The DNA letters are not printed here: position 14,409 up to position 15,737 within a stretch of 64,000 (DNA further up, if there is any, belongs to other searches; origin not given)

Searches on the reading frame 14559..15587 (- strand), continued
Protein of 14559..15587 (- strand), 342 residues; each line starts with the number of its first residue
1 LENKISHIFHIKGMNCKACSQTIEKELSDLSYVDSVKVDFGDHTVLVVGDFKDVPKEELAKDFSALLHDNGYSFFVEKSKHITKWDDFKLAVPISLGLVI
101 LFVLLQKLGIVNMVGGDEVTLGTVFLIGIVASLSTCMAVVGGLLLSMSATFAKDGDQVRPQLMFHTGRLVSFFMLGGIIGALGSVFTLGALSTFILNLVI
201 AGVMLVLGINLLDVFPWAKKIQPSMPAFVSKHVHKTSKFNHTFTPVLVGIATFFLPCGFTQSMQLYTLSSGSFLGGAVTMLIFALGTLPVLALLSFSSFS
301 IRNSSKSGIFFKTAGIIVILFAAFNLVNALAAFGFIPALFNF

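Call 90: find_homologous_proteins(query=P0004, max_evalue=1e-100)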
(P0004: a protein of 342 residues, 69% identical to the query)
Query P0004 (342 aa): 3376 proteins with E <= 1e-100 among 8000 candidates; the best 120 are listed.
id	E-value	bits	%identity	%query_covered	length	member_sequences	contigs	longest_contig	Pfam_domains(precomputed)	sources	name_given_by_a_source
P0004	4.7e-217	737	100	100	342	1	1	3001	PF00403.33,PF13386.13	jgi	-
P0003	1.8e-158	545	73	99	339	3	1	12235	PF00403.33,PF13386.13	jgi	jgi:sulfite exporter TauE/SafE/copper chaperone CopZ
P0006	9.4e-156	536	73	96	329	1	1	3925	PF00403.33,PF13386.13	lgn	-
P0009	3.9e-155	534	71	99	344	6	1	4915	PF00403.33,PF13386.13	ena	-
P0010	1.6e-151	522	70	100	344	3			PF00403.33,PF13386.13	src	-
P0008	1.9e-150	519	70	99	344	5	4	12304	PF00403.33,PF13386.13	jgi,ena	-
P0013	4.2e-150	518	68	100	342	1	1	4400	PF00403.33,PF13386.13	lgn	-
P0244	6.0e-150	517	69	100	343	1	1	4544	PF00403.33,PF13386.13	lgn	-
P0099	6.2e-150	517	68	100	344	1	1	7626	PF00403.33,PF13386.13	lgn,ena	-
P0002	9.9e-150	516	71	96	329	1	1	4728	PF00403.33,PF13386.13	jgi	jgi:sulfite exporter TauE/SafE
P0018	1.4e-149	516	68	99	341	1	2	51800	PF00403.33,PF13386.13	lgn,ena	-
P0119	1.5e-149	516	68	100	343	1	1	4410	PF00403.33,PF13386.13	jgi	-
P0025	2.6e-149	515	67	99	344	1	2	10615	PF00403.33,PF13386.13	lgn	-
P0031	4.1e-149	514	68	99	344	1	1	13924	PF00403.33,PF13386.13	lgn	-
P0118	4.2e-149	514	68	99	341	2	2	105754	PF00403.33,PF13386.13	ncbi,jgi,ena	ncbi:MAG: sulfite exporter TauE/SafE family protein [Candidatus Paceibacterota bacterium]|jgi:sulfit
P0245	7.4e-149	513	68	100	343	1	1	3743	PF00403.33,PF13386.13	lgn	-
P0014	9.7e-149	513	68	99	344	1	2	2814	PF00403.33,PF13386.13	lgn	-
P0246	1.1e-148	513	66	100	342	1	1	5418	PF00403.33,PF13386.13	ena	-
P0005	3.6e-148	511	70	100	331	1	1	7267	PF00403.33,PF13386.13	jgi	-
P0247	7.2e-148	510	66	100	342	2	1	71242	PF00403.33,PF13386.13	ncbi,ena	ncbi:MAG: sulfite exporter TauE/SafE family protein [Patescibacteria group bacterium]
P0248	2.9e-147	508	69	99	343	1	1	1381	PF00403.33,PF13386.13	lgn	-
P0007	4.1e-147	508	67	100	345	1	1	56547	PF00403.33,PF13386.13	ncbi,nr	ncbi:MAG: sulfite exporter TauE/SafE family protein [Candidatus Zambryskibacteria bacterium]|nr:sulf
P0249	4.6e-147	508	68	100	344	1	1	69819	PF00403.33,PF13386.13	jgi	jgi:uncharacterized protein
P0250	8.0e-147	507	68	99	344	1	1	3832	PF00403.33,PF13386.13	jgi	jgi:sulfite exporter TauE/SafE/copper chaperone CopZ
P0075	1.0e-146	506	68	99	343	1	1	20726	PF00403.33,PF13386.13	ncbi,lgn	-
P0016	1.1e-146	506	68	99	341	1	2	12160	PF00403.33,PF13386.13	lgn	-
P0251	1.6e-146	506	68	99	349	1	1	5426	PF00403.33,PF13386.13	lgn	-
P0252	1.6e-146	506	68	99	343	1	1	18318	PF00403.33,PF13386.13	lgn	-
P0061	3.0e-146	505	69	100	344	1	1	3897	PF00403.33,PF13386.13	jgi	jgi:uncharacterized protein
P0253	3.9e-146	504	67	100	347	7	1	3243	PF00403.33,PF13386.13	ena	-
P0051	4.2e-146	504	66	99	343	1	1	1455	PF00403.33,PF13386.13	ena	-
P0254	4.9e-146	504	66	100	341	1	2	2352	PF00403.33,PF13386.13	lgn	-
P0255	6.1e-146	504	67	99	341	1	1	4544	PF00403.33,PF13386.13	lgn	-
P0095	6.6e-146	504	67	100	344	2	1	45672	PF00403.33,PF13386.13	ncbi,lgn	-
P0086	7.0e-146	504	68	99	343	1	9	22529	PF00403.33,PF13386.13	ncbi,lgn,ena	-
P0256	7.8e-146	503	69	98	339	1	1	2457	PF00403.33,PF13386.13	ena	-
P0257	9.8e-146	503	68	100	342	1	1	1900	PF00403.33,PF13386.13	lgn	-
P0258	2.5e-145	502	69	99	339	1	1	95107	PF00403.33,PF13386.13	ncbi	-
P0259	2.8e-145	502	69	98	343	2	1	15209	PF00403.33,PF13386.13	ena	-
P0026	2.8e-145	502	67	99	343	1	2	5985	PF00403.33,PF13386.13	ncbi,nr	ncbi:MAG: sulfite exporter TauE/SafE family protein [bacterium]|nr:sulfite exporter TauE/SafE family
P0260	3.6e-145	501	66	100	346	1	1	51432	PF00403.33,PF13386.13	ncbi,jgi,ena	ncbi:MAG: sulfite exporter TauE/SafE family protein [Candidatus Paceibacterota bacterium]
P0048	4.3e-145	501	67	99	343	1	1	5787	PF00403.33,PF13386.13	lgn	-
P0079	4.3e-145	501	66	99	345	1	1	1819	PF00403.33,PF13386.13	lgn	-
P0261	5.2e-145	501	67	100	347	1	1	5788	PF00403.33,PF13386.13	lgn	-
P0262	5.2e-145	501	67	99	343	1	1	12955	PF00403.33,PF13386.13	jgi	jgi:uncharacterized protein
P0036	5.2e-145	501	68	100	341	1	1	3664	PF00403.33,PF13386.13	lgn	-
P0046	7.8e-145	500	67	99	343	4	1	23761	PF00403.33,PF13386.13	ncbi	-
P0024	9.5e-145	500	66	99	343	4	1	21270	PF00403.33,PF13386.13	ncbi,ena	-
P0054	1.0e-144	500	67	99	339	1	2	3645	PF00403.33,PF13386.13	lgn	-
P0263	1.1e-144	500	67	98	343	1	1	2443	PF13386.13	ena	-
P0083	1.3e-144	499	67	99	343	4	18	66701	PF00403.33,PF13386.13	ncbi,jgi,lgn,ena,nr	ncbi:MAG: hypothetical protein A3A22_02150 [Candidatus Taylorbacteria bacterium RIFCSPLOWO2_01_FULL_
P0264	1.3e-144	499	66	100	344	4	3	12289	PF00403.33,PF13386.13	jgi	jgi:sulfite exporter TauE/SafE/copper chaperone CopZ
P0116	1.3e-144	499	66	100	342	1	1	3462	PF00403.33,PF13386.13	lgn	-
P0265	1.5e-144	499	68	99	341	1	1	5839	PF00403.33,PF13386.13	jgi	jgi:sulfite exporter TauE/SafE/copper chaperone CopZ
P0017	1.6e-144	499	68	99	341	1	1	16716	PF00403.33,PF13386.13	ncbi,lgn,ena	-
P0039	1.8e-144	499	67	100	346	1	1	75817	PF00403.33,PF13386.13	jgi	-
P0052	1.8e-144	499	67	99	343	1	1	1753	PF00403.33,PF13386.13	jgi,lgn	jgi:sulfite exporter TauE/SafE/copper chaperone CopZ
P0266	1.9e-144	499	67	100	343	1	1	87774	PF00403.33,PF13386.13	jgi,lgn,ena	-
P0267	2.1e-144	499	66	99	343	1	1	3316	PF00403.33,PF13386.13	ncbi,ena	-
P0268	2.8e-144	498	68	99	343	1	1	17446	PF00403.33,PF13386.13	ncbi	-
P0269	2.8e-144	498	68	100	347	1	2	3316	PF00403.33,PF13386.13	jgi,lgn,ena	-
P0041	3.0e-144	498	67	99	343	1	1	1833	PF00403.33,PF13386.13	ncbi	-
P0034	3.2e-144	498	66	99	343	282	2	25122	PF00403.33,PF13386.13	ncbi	ncbi:MAG: sulfite exporter TauE/SafE family protein [Patescibacteria group bacterium]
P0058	3.3e-144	498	67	99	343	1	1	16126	PF00403.33,PF13386.13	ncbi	-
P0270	3.5e-144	498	68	99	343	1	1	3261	PF00403.33,PF13386.13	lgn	-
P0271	3.7e-144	498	67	100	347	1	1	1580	PF00403.33,PF13386.13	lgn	-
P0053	3.7e-144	498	68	99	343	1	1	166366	PF00403.33,PF13386.13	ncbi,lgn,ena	-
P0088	3.7e-144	498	68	99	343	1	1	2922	PF00403.33,PF13386.13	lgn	-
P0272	3.8e-144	498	67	98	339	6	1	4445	PF00403.33,PF13386.13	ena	-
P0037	3.9e-144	498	68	100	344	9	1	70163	PF00403.33,PF13386.13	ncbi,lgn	-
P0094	4.7e-144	498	67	99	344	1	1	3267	PF00403.33,PF13386.13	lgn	-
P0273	4.7e-144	498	66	99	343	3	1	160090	PF00403.33,PF13386.13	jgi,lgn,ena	-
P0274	6.1e-144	497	66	100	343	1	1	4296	PF00403.33,PF13386.13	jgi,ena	-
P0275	6.3e-144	497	67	100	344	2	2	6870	PF00403.33,PF13386.13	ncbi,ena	-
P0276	6.5e-144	497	67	99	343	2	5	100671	PF00403.33,PF13386.13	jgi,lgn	jgi:sulfite exporter TauE/SafE/copper chaperone CopZ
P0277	7.4e-144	497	67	99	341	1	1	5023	PF00403.33,PF13386.13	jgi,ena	-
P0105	7.6e-144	497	68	99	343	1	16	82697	PF00403.33,PF13386.13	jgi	jgi:sulfite exporter TauE/SafE/copper chaperone CopZ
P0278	7.7e-144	497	64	100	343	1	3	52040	PF00403.33,PF13386.13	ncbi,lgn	-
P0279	8.0e-144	497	65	99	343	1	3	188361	PF00403.33,PF13386.13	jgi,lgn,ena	jgi:sulfite exporter TauE/SafE/copper chaperone CopZ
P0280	8.1e-144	497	66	99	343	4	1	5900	PF00403.33,PF13386.13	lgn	-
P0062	8.1e-144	497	67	99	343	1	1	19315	PF00403.33,PF13386.13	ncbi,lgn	-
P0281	8.2e-144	497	68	99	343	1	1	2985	PF00403.33,PF13386.13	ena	-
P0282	9.3e-144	497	67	99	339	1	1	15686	PF00403.33,PF13386.13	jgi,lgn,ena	-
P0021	9.3e-144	497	68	99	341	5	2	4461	PF00403.33,PF13386.13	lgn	-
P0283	9.3e-144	497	67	99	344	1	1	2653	PF00403.33,PF13386.13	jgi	jgi:sulfite exporter TauE/SafE/copper chaperone CopZ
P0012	9.5e-144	497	65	99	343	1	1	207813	PF00403.33,PF13386.13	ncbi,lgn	-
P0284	1.1e-143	496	68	99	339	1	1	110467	PF00403.33,PF13386.13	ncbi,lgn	-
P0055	1.1e-143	496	68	99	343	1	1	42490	PF00403.33,PF13386.13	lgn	-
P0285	1.2e-143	496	65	98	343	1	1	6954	PF00403.33,PF13386.13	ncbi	-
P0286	1.2e-143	496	66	99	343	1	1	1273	PF00403.33,PF13386.13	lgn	-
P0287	1.3e-143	496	65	100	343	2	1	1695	PF00403.33,PF13386.13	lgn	-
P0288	1.3e-143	496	66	100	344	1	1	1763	PF00403.33,PF13386.13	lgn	-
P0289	1.4e-143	496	68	99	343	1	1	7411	PF00403.33,PF13386.13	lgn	-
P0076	1.4e-143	496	67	99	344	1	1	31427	PF00403.33,PF13386.13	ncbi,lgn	-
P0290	1.5e-143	496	65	99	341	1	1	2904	PF00403.33,PF13386.13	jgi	jgi:sulfite exporter TauE/SafE/copper chaperone CopZ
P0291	1.5e-143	496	66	99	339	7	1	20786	PF00403.33,PF13386.13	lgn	-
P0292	1.6e-143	496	65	100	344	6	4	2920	PF00403.33,PF13386.13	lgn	-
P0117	1.6e-143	496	66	99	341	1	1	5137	PF00403.33,PF13386.13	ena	-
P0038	1.7e-143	496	66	99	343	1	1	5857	PF00403.33,PF13386.13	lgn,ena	-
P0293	2.0e-143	496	65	100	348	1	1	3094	PF00403.33,PF13386.13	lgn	-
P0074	2.1e-143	495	67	99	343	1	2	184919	PF00403.33,PF13386.13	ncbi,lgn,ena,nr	ncbi:MAG: Uncharacterized protein CEO12_578 [Parcubacteria group bacterium Gr01-1014_46]|nr:MAG: Unc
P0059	2.3e-143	495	68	99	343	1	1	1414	PF00403.33,PF13386.13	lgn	-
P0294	2.7e-143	495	66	99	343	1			PF00403.33,PF13386.13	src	-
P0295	2.8e-143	495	67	100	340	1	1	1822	PF00403.33,PF13386.13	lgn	-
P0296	2.8e-143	495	66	99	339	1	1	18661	PF00403.33,PF13386.13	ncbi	-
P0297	3.1e-143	495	66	100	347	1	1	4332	PF00403.33,PF13386.13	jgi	-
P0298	3.7e-143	495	66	99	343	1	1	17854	PF00403.33,PF13386.13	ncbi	-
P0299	3.8e-143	495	66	99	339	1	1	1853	PF00403.33,PF13386.13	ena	-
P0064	4.2e-143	495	66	99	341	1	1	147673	PF00403.33,PF13386.13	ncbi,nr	ncbi:MAG: sulfite exporter TauE/SafE family protein [Candidatus Pacebacteria bacterium]|nr:sulfite e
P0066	4.4e-143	494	68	99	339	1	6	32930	PF00403.33,PF13386.13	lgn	-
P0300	4.4e-143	494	67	99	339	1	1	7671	PF00403.33,PF13386.13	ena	-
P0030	4.8e-143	494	66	99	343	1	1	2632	PF00403.33,PF13386.13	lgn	-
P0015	4.8e-143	494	67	99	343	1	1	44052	PF00403.33,PF13386.13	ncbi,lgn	-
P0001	4.9e-143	494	69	96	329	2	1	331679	PF00403.33,PF13386.13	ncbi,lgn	-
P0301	4.9e-143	494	66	99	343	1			PF00403.33,PF13386.13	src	-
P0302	4.9e-143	494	68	100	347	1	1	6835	PF00403.33,PF13386.13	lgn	-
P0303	4.9e-143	494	66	99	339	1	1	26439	PF00403.33,PF13386.13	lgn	-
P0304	5.4e-143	494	66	100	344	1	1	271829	PF00403.33,PF13386.13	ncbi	-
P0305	5.6e-143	494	66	97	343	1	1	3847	PF00403.33,PF13386.13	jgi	jgi:uncharacterized protein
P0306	5.6e-143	494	69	96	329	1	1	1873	PF00403.33,PF13386.13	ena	-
